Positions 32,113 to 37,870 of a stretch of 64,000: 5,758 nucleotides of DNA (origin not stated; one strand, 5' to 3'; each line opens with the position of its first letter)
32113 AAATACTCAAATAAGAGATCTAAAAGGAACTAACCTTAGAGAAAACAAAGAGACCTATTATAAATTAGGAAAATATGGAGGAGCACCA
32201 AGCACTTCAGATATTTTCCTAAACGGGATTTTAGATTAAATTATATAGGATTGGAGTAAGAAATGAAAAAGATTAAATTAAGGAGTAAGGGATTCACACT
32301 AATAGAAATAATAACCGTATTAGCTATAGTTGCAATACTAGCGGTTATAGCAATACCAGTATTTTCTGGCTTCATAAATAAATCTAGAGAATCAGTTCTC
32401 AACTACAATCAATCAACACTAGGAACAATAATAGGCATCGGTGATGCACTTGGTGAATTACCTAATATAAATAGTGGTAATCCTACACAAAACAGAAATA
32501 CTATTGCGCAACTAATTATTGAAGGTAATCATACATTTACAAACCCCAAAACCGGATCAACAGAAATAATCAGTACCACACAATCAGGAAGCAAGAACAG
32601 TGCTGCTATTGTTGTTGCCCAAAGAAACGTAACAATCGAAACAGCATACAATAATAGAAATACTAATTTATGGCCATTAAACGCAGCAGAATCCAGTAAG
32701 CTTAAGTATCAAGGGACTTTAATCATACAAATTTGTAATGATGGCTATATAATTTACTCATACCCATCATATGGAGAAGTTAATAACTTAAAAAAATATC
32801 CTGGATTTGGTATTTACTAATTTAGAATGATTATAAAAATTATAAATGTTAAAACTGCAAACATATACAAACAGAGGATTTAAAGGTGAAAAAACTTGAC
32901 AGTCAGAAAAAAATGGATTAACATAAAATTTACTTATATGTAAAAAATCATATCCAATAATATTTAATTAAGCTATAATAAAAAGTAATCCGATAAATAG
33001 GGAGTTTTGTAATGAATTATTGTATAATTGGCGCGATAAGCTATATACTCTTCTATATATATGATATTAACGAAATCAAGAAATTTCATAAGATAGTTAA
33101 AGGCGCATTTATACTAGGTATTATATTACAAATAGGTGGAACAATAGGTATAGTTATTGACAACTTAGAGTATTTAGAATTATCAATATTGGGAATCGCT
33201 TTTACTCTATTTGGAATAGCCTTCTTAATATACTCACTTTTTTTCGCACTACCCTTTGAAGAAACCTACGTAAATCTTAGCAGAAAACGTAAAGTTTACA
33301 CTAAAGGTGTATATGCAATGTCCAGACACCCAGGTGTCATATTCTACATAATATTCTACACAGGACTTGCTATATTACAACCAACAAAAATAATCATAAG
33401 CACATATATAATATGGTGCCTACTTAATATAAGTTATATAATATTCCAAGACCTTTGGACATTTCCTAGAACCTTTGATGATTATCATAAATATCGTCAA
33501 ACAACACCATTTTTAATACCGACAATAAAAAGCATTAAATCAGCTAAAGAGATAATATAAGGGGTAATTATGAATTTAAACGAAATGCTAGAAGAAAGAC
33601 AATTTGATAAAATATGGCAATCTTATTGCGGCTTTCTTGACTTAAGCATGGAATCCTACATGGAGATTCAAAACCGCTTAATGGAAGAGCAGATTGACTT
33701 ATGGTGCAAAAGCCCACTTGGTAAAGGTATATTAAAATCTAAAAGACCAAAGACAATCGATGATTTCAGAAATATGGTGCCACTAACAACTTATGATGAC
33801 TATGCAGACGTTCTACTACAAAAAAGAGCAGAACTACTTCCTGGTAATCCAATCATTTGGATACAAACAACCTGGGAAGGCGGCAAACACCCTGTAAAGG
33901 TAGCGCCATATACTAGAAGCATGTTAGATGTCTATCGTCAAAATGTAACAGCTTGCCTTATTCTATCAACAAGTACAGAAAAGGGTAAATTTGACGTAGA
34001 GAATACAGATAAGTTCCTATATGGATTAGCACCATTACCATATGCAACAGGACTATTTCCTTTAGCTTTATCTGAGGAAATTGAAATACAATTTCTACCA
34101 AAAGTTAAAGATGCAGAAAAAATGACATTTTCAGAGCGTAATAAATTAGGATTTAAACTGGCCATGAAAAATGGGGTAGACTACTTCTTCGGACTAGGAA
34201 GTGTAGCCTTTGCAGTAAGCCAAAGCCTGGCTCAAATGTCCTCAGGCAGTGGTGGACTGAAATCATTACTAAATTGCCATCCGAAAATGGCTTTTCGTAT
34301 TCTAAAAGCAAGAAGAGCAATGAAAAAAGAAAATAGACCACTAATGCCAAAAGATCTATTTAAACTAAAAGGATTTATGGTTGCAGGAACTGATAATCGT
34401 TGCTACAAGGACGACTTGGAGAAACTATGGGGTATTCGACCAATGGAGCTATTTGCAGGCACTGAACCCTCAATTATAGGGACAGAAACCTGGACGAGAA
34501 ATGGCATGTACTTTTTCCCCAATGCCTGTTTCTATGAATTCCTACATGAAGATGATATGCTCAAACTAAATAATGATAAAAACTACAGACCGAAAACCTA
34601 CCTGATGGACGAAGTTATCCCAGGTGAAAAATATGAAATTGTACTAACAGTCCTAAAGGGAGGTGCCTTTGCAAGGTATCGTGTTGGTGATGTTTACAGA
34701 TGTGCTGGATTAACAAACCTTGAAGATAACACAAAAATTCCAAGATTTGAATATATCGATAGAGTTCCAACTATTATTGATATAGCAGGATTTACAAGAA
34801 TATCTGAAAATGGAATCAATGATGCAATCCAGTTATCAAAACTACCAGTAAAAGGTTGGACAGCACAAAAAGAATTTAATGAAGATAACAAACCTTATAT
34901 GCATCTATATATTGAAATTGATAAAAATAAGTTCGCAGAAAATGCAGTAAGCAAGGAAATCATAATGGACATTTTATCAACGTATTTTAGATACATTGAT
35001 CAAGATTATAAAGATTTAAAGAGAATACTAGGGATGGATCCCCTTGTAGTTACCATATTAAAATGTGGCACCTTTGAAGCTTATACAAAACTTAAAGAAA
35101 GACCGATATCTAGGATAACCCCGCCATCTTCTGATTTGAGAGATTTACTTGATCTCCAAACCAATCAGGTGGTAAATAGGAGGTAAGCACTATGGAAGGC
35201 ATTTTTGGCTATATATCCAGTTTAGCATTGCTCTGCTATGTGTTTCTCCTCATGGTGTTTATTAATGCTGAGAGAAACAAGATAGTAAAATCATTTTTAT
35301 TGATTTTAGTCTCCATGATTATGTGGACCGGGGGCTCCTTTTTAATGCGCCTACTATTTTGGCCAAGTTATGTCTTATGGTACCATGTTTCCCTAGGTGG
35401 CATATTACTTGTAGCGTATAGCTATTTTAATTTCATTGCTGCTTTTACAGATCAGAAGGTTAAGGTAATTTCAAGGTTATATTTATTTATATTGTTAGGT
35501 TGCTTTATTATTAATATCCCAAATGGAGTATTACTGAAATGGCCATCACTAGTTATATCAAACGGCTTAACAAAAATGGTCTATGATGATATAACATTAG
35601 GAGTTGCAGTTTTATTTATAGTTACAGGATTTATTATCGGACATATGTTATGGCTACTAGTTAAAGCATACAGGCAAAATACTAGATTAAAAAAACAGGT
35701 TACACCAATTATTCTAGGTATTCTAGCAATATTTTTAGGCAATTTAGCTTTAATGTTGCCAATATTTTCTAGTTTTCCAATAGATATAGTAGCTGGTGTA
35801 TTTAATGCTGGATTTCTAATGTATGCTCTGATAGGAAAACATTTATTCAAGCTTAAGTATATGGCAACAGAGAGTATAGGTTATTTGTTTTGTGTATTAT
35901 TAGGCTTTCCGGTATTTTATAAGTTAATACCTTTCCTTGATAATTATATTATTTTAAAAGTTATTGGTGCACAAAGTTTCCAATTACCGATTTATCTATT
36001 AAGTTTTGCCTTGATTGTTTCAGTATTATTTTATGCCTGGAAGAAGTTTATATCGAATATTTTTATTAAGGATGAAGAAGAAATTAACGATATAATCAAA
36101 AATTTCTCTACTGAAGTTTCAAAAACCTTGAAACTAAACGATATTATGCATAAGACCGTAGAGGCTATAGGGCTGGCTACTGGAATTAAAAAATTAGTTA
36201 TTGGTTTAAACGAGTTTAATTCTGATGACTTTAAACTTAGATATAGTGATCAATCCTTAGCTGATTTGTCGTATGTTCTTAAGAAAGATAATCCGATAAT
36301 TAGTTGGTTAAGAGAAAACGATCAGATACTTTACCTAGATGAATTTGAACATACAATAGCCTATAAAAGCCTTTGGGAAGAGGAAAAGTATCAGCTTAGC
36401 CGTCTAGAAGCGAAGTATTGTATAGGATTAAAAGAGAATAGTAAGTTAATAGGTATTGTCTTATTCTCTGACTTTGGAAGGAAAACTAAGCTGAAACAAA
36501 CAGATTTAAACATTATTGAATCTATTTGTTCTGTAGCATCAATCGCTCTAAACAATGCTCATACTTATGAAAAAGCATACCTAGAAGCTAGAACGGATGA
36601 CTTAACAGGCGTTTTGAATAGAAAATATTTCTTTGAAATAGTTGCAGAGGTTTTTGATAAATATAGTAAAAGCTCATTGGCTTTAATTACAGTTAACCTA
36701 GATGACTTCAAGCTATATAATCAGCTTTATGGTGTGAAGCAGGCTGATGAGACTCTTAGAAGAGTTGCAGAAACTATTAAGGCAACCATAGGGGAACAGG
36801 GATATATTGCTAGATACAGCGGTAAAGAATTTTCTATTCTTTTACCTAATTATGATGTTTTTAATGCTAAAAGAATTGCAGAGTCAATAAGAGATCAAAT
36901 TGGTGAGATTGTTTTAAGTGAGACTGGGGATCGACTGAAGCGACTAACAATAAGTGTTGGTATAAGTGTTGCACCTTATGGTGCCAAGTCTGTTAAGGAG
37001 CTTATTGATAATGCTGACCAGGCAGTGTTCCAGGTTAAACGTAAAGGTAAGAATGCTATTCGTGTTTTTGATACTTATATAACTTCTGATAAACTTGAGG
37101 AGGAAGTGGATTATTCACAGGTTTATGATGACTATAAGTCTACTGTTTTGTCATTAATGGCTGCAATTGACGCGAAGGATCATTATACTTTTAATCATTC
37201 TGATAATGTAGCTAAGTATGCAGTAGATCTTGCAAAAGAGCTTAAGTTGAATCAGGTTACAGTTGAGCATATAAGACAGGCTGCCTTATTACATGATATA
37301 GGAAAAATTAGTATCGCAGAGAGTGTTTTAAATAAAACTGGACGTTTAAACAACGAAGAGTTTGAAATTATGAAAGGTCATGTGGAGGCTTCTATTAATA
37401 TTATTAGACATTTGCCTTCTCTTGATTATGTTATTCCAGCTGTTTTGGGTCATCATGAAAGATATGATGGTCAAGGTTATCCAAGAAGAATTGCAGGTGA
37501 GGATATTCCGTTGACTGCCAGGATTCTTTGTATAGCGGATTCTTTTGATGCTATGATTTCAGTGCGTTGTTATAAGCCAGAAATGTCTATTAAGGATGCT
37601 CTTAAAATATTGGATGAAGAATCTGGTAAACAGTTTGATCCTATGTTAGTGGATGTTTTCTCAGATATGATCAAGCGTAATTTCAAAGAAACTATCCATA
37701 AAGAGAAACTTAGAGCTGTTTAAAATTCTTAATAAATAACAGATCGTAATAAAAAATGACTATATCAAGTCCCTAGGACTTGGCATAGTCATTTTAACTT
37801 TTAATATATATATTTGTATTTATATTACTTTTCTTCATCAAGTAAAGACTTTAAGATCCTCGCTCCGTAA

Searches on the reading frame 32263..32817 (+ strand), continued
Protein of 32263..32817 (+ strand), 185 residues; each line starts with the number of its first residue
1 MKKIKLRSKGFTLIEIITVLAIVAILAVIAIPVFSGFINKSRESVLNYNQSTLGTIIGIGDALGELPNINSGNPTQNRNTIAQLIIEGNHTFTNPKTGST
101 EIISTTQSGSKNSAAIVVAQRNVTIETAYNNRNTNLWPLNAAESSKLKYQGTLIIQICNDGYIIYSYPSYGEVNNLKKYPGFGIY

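Call 70: search_solved_structures(query=A4, max_evalue=0.01)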
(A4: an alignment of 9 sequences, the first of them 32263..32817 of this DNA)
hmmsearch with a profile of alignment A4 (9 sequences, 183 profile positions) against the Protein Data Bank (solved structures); distinct sequences matched with E-value up to 0.01: 22.
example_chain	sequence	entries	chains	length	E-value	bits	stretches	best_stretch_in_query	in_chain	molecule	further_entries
9egp_A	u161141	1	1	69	1.6e-13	53.8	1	2-54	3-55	Geopilin domain 1 protein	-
7tgg_A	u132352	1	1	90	3.1e-13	52.8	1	2-57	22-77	Geopilin domain 1 protein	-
2m7g_A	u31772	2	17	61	1.9e-10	43.8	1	10-57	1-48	Geopilin domain 1 protein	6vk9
8tob_GA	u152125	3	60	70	2.7e-09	40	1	11-58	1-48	Fimbrial protein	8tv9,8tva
1oqw_A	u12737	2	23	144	2.9e-09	39.9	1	10-76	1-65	Fimbrial protein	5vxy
8tj2_C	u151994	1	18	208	9.3e-09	38.2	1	10-54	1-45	Type IV major pilin protein PilA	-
9laa_A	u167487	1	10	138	1.4e-08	37.6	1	4-39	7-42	Type IV pilin protein PilA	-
8pfb_G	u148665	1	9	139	1e-07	34.8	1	10-57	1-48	Type IV pilin PilE1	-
3sok_A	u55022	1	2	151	1.2e-07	34.6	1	10-123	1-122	Fimbrial protein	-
9lab_B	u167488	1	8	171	1.5e-07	34.3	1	4-46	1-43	MSHA major pilin subunit MshA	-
8tum_e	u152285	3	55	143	3e-07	33.3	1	10-42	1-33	Type IV major pilin protein PilA | Pilin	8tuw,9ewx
2hi2_A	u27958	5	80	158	3.7e-07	33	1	10-43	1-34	Fimbrial protein | PilA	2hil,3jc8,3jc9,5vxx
6xxd_A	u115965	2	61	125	3.8e-07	33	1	10-77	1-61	PilA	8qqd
1ay2_A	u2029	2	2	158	4.3e-07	32.8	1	10-43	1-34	TYPE 4 PILIN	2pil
8p3b_A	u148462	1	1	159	4.6e-07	32.7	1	10-43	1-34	Fimbrial protein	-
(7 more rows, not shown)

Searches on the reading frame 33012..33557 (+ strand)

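Call 49: search_protein_families(library=pfam, proteins=[window:33012-33557:+], max_evalue=0.01)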
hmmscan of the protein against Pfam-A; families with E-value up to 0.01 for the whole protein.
window:33012-33557:+ (182 aa): 3 families
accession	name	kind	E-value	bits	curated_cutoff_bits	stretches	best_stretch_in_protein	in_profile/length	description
PF04191.18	PEMT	-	1.5e-06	29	25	1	59-145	4-92/105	Phospholipid methyltransferase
PF06966.17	DUF1295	-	0.00044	20.2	20.4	1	55-141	118-209/235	Protein of unknown function (DUF1295)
PF04140.19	ICMT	-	0.0055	17.5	24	0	62-138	2-82/95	Isoprenylcysteine carboxyl methyltransferase (ICMT) family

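Call 77: search_protein_families(library=padloc, proteins=[window:33012-33557:+], max_evalue=0.01)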
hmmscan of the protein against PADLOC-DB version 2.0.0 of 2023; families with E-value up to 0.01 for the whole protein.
window:33012-33557:+ (182 aa): 0 families

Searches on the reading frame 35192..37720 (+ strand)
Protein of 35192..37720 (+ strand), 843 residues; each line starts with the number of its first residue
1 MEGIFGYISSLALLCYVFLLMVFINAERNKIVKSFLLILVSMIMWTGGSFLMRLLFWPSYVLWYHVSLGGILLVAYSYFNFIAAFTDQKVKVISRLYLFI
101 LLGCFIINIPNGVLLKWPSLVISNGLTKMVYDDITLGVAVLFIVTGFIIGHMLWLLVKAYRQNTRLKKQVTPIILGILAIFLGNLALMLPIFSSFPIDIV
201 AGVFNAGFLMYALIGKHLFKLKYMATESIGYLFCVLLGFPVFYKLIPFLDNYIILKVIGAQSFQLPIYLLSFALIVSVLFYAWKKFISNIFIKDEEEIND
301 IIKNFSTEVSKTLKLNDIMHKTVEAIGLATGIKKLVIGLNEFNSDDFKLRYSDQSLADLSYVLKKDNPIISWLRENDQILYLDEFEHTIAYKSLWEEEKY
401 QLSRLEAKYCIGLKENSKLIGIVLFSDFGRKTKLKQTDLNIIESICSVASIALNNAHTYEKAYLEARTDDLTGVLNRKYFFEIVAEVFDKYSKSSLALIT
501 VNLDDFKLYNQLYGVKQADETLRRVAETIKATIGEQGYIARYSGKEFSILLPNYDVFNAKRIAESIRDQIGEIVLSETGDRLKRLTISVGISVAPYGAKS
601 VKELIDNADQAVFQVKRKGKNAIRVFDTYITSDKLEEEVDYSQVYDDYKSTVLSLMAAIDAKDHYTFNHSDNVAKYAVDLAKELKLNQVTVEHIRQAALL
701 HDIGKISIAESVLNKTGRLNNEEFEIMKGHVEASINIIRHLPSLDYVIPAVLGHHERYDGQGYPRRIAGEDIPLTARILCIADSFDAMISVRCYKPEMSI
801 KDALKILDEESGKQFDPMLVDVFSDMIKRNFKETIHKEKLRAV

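Call 77: search_protein_families(library=padloc, proteins=[window:35192-37720:+], max_evalue=0.01)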
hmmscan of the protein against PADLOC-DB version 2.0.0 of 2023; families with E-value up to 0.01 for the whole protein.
window:35192-37720:+ (843 aa): 9 families
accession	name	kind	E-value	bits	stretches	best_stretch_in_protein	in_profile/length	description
PDLC01769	Cas3g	-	3.8e-06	23.8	1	667-706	660-699/836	-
PDLC01254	Cas3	-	3.6e-05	22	1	664-758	7-91/164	CAS-I; effector_G3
PDLC01765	Cas3c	-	7.8e-05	19.8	1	652-768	10-105/612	-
PDLC00939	Cas3g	-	0.00012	18.4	1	663-705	689-731/864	"CRISPR-associated helicase Cas3, subtype Dpsyc"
PDLC00940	Cas3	-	0.0002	19.6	1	669-760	4-106/178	CRISPR-associated endonuclease Cas3-HD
PDLC01444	Cas10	-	0.00025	18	0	584-644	468-521/605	CAS-III; effector_LS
PDLC01770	Cas3g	-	0.0018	14.8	1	668-706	544-582/733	-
PDLC01761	Cas3b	-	0.0025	14.6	1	668-764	16-114/705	-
PDLC01767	Cas3e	-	0.0081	12.7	0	678-764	53-121/680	-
